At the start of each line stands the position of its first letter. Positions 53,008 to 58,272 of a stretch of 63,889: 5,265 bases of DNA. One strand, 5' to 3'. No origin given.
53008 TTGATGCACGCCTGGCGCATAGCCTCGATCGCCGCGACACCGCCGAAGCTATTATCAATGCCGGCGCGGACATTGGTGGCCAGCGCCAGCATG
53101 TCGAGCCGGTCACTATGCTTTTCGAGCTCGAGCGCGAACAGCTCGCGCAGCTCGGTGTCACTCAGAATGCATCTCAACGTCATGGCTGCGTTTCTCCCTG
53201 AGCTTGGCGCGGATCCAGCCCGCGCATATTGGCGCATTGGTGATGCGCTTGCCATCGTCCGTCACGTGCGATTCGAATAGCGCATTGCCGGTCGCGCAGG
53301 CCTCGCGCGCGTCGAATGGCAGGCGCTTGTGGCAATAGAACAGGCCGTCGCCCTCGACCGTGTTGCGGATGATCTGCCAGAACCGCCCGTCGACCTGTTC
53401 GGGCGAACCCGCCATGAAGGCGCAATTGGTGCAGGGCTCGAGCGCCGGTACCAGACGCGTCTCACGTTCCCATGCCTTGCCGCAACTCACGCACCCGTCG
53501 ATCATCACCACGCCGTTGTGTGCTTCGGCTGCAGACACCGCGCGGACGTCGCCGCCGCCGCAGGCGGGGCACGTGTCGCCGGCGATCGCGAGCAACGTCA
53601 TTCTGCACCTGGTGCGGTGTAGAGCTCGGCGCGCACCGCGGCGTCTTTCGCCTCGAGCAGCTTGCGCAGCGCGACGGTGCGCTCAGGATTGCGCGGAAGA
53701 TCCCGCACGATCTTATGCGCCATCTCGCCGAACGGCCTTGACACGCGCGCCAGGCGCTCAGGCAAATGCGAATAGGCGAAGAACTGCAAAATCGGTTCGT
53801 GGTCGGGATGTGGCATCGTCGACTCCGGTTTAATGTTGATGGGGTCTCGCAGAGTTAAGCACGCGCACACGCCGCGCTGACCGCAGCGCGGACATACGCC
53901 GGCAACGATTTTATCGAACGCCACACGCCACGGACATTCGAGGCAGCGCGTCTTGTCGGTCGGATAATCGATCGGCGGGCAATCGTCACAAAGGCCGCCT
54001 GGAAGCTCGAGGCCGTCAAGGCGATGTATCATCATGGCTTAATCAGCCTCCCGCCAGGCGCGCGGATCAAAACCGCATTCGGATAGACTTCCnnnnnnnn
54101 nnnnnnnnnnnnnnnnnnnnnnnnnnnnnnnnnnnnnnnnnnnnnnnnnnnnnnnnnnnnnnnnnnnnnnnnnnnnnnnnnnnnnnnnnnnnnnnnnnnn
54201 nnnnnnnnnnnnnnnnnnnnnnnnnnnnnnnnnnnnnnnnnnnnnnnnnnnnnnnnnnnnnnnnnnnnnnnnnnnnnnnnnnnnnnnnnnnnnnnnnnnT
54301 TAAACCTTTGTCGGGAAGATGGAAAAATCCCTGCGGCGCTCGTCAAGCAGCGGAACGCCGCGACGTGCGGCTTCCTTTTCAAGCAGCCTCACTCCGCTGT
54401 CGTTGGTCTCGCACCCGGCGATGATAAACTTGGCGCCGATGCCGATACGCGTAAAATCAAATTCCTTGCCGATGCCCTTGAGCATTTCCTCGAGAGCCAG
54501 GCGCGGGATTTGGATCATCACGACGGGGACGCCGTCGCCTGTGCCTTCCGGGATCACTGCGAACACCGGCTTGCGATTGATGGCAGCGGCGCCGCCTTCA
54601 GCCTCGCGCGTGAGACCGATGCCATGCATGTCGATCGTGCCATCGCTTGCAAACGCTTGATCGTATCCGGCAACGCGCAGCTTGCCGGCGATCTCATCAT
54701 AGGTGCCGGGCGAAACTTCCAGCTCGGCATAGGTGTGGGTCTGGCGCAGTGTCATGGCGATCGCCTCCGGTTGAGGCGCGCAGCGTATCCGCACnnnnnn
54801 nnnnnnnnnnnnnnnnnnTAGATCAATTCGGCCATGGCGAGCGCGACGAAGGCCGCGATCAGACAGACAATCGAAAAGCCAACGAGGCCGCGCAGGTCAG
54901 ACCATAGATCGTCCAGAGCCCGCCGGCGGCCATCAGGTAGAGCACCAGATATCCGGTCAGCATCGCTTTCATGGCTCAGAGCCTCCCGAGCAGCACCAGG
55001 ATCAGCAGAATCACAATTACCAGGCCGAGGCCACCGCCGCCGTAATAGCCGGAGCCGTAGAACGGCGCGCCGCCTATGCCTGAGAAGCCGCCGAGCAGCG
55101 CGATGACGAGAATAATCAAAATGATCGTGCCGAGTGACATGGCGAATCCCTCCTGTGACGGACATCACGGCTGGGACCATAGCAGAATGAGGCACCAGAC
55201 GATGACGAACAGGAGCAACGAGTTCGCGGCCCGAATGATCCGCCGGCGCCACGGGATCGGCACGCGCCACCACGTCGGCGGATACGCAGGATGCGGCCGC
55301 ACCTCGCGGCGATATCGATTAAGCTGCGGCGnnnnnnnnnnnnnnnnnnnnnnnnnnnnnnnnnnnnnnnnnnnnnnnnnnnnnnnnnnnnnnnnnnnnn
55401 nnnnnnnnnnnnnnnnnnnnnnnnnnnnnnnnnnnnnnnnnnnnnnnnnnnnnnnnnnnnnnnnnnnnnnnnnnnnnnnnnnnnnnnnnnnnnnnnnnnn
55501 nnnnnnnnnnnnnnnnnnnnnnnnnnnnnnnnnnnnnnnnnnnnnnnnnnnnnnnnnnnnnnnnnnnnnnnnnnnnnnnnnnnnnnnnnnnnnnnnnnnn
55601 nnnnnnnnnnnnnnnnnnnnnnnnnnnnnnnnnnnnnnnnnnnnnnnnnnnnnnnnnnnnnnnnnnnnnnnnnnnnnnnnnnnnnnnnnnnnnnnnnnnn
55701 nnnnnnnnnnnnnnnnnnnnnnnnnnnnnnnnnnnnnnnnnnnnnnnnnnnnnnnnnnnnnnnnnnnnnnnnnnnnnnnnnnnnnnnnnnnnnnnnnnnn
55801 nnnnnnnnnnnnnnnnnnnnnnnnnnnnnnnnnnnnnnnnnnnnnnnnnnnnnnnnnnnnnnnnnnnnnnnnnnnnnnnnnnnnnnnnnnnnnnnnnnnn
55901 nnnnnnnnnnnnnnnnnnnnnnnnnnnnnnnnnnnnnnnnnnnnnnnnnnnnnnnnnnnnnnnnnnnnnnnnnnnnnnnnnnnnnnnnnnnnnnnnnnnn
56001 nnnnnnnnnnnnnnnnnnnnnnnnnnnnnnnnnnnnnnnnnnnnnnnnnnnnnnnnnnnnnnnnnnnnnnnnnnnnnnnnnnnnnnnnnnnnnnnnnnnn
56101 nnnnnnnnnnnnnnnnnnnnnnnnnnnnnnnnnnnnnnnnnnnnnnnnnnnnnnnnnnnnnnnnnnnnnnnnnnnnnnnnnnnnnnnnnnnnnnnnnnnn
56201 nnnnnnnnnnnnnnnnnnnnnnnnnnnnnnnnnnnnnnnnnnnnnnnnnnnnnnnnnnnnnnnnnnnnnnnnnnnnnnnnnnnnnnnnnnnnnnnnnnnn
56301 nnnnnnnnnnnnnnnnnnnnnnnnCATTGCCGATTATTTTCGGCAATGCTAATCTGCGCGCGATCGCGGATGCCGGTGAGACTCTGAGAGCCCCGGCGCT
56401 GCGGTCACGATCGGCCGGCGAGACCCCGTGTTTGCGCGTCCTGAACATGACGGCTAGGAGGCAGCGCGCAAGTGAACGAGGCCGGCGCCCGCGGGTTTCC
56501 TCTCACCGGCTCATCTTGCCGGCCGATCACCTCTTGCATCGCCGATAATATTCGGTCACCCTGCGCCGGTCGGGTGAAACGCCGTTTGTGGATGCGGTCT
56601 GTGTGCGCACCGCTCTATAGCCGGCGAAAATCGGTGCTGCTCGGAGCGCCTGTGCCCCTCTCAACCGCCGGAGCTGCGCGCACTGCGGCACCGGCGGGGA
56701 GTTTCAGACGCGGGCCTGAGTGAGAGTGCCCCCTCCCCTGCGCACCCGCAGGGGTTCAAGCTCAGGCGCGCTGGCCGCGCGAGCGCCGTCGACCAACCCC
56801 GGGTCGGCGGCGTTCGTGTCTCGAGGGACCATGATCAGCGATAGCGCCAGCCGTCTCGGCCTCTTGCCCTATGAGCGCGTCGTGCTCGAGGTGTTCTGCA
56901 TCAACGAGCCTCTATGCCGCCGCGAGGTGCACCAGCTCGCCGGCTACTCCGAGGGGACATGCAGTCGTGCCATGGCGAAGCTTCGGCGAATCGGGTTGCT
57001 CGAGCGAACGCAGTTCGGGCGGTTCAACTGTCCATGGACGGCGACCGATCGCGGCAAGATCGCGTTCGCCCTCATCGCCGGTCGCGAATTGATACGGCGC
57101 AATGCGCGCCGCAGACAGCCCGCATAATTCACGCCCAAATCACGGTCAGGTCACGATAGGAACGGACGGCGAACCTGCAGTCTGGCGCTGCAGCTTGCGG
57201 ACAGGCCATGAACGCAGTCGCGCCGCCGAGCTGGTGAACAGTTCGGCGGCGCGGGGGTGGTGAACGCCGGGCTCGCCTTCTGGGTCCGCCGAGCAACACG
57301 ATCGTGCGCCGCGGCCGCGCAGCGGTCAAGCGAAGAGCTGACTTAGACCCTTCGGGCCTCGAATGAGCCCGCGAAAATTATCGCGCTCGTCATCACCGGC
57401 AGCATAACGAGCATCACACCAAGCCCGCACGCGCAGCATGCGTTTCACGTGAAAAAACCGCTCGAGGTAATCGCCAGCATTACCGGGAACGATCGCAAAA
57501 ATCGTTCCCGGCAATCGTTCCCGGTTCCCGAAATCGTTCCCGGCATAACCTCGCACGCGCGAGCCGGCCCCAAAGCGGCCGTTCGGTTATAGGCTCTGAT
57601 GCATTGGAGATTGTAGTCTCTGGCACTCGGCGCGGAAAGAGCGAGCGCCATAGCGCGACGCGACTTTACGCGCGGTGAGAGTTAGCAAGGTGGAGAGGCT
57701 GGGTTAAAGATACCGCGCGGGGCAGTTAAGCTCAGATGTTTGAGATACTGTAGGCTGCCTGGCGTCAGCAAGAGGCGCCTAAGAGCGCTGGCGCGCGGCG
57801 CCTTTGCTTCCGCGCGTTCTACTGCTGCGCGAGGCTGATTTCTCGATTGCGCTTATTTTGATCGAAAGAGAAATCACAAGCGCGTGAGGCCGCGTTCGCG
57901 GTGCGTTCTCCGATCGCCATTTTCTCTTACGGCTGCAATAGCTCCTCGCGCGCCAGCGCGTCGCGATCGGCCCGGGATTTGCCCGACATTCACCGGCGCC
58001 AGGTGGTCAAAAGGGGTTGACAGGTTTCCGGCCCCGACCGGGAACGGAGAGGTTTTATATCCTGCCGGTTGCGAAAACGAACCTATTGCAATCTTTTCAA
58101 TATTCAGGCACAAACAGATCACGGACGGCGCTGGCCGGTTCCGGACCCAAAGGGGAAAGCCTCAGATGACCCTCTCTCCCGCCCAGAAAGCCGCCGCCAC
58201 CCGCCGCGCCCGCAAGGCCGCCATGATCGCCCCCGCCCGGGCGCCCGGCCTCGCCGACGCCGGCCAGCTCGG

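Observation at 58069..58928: Conserved promoter plus structured 5' leader family upstream of radC and neighbouring genes (copies A and B)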

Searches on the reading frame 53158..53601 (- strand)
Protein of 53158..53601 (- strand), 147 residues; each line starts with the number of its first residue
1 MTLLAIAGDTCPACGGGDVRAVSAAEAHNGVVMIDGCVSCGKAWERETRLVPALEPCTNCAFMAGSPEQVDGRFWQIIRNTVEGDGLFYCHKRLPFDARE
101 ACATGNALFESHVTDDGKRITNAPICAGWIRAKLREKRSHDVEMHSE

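Call 74: search_protein_families(library=pfam, proteins=[window:53158-53601:-], max_evalue=0.01)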
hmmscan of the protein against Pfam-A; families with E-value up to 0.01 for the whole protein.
window:53158-53601:- (147 aa): 1 family
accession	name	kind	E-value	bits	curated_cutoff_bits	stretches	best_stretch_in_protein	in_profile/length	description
PF09723.15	Zn_ribbon_8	-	0.0068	16.8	34.4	0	9-20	27-38/41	Zinc ribbon domain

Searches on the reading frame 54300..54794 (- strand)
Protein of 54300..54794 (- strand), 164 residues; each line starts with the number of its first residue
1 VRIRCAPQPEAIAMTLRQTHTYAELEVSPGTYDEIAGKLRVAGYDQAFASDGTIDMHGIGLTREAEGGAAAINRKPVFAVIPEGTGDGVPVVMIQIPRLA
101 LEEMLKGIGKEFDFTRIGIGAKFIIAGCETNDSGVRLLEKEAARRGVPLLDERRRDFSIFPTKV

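Call 48: search_protein_families(library=pfam, proteins=[window:54300-54794:-], max_evalue=0.05)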
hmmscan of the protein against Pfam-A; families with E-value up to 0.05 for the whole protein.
window:54300-54794:- (164 aa): 1 family
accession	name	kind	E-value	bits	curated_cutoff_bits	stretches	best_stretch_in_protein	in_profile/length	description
PF00781.29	DAGK_cat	-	0.028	14.5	23.6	1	29-111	41-119/125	Diacylglycerol kinase catalytic domain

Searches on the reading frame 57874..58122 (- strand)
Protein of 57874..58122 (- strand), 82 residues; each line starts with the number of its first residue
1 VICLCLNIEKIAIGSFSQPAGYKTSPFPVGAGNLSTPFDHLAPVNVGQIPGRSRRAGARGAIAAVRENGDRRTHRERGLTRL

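Call 12: search_protein_families(library=pfam, proteins=[window:57874-58122:-], max_evalue=0.01)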
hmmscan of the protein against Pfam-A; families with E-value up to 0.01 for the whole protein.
window:57874-58122:- (82 aa): 0 families
